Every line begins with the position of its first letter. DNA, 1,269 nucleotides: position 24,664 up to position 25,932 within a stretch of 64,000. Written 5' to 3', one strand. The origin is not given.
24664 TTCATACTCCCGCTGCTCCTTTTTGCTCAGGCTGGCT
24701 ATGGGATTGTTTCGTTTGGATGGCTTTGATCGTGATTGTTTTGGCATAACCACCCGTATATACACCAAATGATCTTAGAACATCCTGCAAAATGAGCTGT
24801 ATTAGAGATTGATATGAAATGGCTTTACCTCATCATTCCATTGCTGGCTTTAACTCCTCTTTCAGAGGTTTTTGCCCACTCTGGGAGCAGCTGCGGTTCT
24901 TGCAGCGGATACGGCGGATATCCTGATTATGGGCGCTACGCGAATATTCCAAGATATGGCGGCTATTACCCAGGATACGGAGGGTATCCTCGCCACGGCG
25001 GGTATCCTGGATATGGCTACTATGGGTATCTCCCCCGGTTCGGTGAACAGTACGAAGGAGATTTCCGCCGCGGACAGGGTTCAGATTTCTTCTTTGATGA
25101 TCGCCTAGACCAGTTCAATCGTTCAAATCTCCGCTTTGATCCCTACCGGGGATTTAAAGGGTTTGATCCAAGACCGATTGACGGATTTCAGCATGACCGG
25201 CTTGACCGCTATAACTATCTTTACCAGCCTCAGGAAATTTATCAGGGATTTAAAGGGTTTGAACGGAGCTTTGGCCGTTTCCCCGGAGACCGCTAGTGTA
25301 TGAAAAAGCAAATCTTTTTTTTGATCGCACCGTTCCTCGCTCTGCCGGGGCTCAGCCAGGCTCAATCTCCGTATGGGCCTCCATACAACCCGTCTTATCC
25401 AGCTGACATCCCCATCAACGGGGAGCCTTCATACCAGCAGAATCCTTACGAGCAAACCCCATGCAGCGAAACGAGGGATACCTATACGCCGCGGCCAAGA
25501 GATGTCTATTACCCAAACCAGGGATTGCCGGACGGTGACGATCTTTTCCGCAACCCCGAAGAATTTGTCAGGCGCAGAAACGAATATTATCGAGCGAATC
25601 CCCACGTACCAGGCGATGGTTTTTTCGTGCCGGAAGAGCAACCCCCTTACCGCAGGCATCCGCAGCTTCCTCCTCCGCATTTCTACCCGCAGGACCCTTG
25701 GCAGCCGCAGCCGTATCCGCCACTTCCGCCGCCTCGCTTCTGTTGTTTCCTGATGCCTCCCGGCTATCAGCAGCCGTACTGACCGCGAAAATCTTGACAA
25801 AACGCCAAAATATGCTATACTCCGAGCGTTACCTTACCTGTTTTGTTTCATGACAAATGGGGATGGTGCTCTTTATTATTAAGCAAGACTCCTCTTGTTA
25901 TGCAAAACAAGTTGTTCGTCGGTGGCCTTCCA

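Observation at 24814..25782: Tandem pair of equal-length secreted Tyr-rich low-complexity proteins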

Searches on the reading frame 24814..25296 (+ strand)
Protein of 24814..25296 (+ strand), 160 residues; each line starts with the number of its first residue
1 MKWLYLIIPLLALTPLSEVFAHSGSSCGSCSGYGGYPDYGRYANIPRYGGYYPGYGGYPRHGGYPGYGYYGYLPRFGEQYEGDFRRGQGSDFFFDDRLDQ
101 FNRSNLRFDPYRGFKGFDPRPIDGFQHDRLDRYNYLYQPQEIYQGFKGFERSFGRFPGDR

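Call 4: search_protein_families(library=pfam, proteins=[window:24814-25293:+], max_evalue=0.01)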
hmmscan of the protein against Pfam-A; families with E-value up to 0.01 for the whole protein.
window:24814-25293:+ (160 aa): 0 families

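Call 5: search_protein_families(library=ncbifam, proteins=[window:24814-25293:+], max_evalue=1)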
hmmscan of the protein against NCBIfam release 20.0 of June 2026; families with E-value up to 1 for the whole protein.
window:24814-25293:+ (160 aa): 0 families

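Call 6: list_cluster_members(proteins=[window:24814-25293:+, window:25300-25779:+, window:25843-26148:+])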
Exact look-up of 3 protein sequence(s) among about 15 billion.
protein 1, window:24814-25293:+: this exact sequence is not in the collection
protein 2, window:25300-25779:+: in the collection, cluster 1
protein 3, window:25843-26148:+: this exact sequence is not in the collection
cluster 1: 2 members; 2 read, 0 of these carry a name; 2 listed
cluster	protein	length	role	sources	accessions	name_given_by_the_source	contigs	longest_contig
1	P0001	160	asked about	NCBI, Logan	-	-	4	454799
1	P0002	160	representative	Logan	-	-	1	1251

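Call 7: find_encoding_contigs(protein=window:24814-25296:+, flank=6000, max_places=6)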
Protein window:24814-25296:+ (160 aa): 3 contigs read that carry it; 1 place shown.
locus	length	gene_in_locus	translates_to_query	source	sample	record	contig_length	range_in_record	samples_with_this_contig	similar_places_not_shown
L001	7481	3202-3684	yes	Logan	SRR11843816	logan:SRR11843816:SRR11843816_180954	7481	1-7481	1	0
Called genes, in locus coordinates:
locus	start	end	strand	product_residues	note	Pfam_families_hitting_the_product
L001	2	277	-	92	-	?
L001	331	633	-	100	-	-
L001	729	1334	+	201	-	PF03167:UDG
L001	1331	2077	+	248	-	PF01904:DUF72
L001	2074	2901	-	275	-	PF00781:DAGK_cat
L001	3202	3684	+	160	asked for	-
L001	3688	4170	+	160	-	-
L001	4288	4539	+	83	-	PF00076:RRM_1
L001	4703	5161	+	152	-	PF01814:Hemerythrin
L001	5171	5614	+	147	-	-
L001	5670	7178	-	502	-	PF01946:Thi4 (weak), PF01266:DAO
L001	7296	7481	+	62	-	?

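Call 8: find_homologous_proteins(query=window:24814-25293:+, max_evalue=0.01)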
Query window:24814-25293:+: 33 candidates shared short words with the query, none scored E <= 0.01.

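Call 16: find_encoding_contigs(protein=P0002, flank=10000, max_places=10)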
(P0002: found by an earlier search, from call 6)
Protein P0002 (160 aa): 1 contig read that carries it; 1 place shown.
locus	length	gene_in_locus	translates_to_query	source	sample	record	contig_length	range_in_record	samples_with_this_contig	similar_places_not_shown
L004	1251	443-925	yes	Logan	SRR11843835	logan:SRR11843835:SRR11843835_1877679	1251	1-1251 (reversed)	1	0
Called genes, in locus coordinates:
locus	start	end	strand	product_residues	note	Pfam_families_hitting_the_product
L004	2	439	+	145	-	?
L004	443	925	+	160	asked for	-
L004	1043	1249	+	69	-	?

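Call 33: find_related_loci(query=window:24814-25293:+, collection=metagenome_contigs, flank=8000)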
Query window:24814-25293:+ (160 aa) in metagenome_contigs; peptide patterns used: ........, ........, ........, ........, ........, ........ (x = any residue, [..] = any of these).
600 stretches matched a pattern, but none encodes a relative of the query by tblastn (E <= 1e-3).

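Call 35: search_solved_structures(query=window:24814-25293:+, max_evalue=1)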
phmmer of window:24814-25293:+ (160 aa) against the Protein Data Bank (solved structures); distinct sequences matched with E-value up to 1: 0.

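Call 39: predict_structure(protein=window:24814-25293:+)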
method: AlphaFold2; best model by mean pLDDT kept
length: 160 residues; sequences in the alignment: 1
mean_pLDDT: 48.7   pTM: 0.15
mean pLDDT of the five models: 48.7, 46.7, 41.6, 39.5, 31.3
residues with pLDDT >= 90: 0; 70-90: 2; 50-70: 63; < 50: 95
segments of 3 or more residues with pLDDT < 50: 21-76, 80-83, 85-90, 105-107, 112-115, 124-127, 137-139, 158-160
pLDDT, mean of each block of 10 residues (from residue 1): 63 54 46 44 42 42 41 47 45 55 52 49 49 50 51 49
secondary structure, 60 per line:
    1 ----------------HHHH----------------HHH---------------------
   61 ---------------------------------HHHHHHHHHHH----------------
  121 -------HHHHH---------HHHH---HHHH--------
elements in order: H17-20 H94-104 H128-132 H142-145 H149-152

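Call 54: search_protein_families(library=phrogs, proteins=[window:24814-25293:+], max_evalue=0.1)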
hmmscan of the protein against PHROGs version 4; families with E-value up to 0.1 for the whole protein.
window:24814-25293:+ (160 aa): 0 families

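Call 55: search_protein_families(library=padloc, proteins=[window:24814-25293:+], max_evalue=0.1)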
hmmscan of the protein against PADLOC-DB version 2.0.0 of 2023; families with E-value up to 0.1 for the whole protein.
window:24814-25293:+ (160 aa): 0 families

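Call 56: search_dna_similar(query=window:24814-25293:+, collection=plasmids, mode=protein, max_evalue=0.01, max_rows=10)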
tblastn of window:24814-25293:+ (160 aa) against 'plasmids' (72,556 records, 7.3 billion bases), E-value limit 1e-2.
No match.

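Call 61: find_related_loci(query=window:24814-25293:+, collection=viral_contigs, flank=5000)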
Query window:24814-25293:+ (160 aa) in viral_contigs; peptide patterns used: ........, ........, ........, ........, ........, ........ (x = any residue, [..] = any of these).
20 stretches matched a pattern, but none encodes a relative of the query by tblastn (E <= 1e-3).

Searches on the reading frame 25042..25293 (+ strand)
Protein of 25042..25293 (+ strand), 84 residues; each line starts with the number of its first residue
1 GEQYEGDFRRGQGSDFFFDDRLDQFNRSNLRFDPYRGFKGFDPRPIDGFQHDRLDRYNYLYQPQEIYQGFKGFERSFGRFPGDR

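Call 32: find_homologous_proteins(query=window:25042-25293:+, max_evalue=1)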
Query seq(84 aa): no candidate shares three 5-residue words with the query. No homologue found.

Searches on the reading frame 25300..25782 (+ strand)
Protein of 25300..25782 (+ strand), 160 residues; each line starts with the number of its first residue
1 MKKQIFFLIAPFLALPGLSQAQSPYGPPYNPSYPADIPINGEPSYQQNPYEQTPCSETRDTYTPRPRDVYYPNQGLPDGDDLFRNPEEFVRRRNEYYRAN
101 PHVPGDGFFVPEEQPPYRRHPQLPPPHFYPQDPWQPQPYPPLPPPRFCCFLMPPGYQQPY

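Call 4: search_protein_families(library=pfam, proteins=[window:25300-25779:+], max_evalue=0.01)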
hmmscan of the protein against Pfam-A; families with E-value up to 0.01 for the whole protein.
window:25300-25779:+ (160 aa): 0 families

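Call 5: search_protein_families(library=ncbifam, proteins=[window:25300-25779:+], max_evalue=1)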
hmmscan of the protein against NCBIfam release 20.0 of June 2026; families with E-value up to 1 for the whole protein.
window:25300-25779:+ (160 aa): 0 families

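Call 9: find_homologous_proteins(query=window:25300-25779:+, max_evalue=0.01)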
Query window:25300-25779:+ (160 aa): 1 proteins with E <= 0.01 among 57 candidates.
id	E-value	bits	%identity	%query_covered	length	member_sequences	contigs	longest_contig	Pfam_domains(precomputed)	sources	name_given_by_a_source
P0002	7.4e-100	351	98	100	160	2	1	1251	-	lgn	-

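Call 15: find_encoding_contigs(protein=window:25300-25782:+, flank=10000, max_places=10)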
Protein window:25300-25782:+ (160 aa): 4 contigs read that carry it; 3 places shown.
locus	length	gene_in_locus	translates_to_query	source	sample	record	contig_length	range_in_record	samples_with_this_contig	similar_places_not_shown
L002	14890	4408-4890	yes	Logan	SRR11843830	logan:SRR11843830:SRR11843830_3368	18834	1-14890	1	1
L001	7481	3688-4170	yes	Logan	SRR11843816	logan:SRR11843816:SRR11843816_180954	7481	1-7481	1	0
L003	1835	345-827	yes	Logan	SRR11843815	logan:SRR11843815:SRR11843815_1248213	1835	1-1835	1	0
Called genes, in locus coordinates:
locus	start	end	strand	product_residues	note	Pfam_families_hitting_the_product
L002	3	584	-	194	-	?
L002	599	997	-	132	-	PF01641:SelR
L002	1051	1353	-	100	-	-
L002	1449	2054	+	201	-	PF03167:UDG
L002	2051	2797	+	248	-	PF01904:DUF72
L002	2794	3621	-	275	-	PF00781:DAGK_cat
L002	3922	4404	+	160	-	-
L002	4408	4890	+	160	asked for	-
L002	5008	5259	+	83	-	PF00076:RRM_1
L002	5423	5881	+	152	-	PF01814:Hemerythrin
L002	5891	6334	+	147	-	-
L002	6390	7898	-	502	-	PF01946:Thi4 (weak), PF01266:DAO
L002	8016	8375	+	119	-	PF03551:PadR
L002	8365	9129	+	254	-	-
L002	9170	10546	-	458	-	PF01554:MatE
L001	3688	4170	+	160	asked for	-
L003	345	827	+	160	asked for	-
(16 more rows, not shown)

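Call 30: search_protein_representatives(protein=window:25300-25779:+)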
Query: 160 residues. Proteins with E-value up to 0.001 (for the whole library): 1; up to 1e-10: 1; up to 1e-30: 1. The best 1 are listed.
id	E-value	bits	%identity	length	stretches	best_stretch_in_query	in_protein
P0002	2.3e-100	350.7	98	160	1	1-160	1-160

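Call 36: search_solved_structures(query=window:25300-25779:+, max_evalue=1)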
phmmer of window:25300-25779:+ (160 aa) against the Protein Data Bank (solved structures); distinct sequences matched with E-value up to 1: 1.
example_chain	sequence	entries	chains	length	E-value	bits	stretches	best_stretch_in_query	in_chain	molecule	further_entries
8c6j_4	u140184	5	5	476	0.25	14.7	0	43-98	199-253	Splicing factor ESS-2 homolog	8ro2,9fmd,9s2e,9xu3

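Call 40: predict_structure(protein=window:25300-25779:+)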
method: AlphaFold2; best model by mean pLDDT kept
length: 160 residues; sequences in the alignment: 1
mean_pLDDT: 58.1   pTM: 0.20
mean pLDDT of the five models: 58.1, 54.3, 54.2, 50.8, 49.8
residues with pLDDT >= 90: 0; 70-90: 24; 50-70: 106; < 50: 30
segments of 3 or more residues with pLDDT < 50: 17-20, 33-35, 61-63, 69-72
pLDDT, mean of each block of 10 residues (from residue 1): 57 50 54 52 53 52 47 53 68 72 56 54 65 70 71 55
secondary structure, 60 per line:
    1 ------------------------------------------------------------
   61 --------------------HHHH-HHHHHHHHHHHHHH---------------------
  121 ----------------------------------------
elements in order: H81-84 H86-99

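Call 54: search_protein_families(library=phrogs, proteins=[window:25300-25779:+], max_evalue=0.1)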
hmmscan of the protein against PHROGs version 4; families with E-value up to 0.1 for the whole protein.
window:25300-25779:+ (160 aa): 0 families

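Call 55: search_protein_families(library=padloc, proteins=[window:25300-25779:+], max_evalue=0.1)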
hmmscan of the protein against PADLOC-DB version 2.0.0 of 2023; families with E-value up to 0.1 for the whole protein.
window:25300-25779:+ (160 aa): 0 families

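Call 60: find_related_loci(query=window:25300-25779:+, collection=viral_contigs, flank=5000)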
Query window:25300-25779:+ (160 aa) in viral_contigs; peptide patterns used: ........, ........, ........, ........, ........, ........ (x = any residue, [..] = any of these).
6 stretches matched a pattern, but none encodes a relative of the query by tblastn (E <= 1e-3).
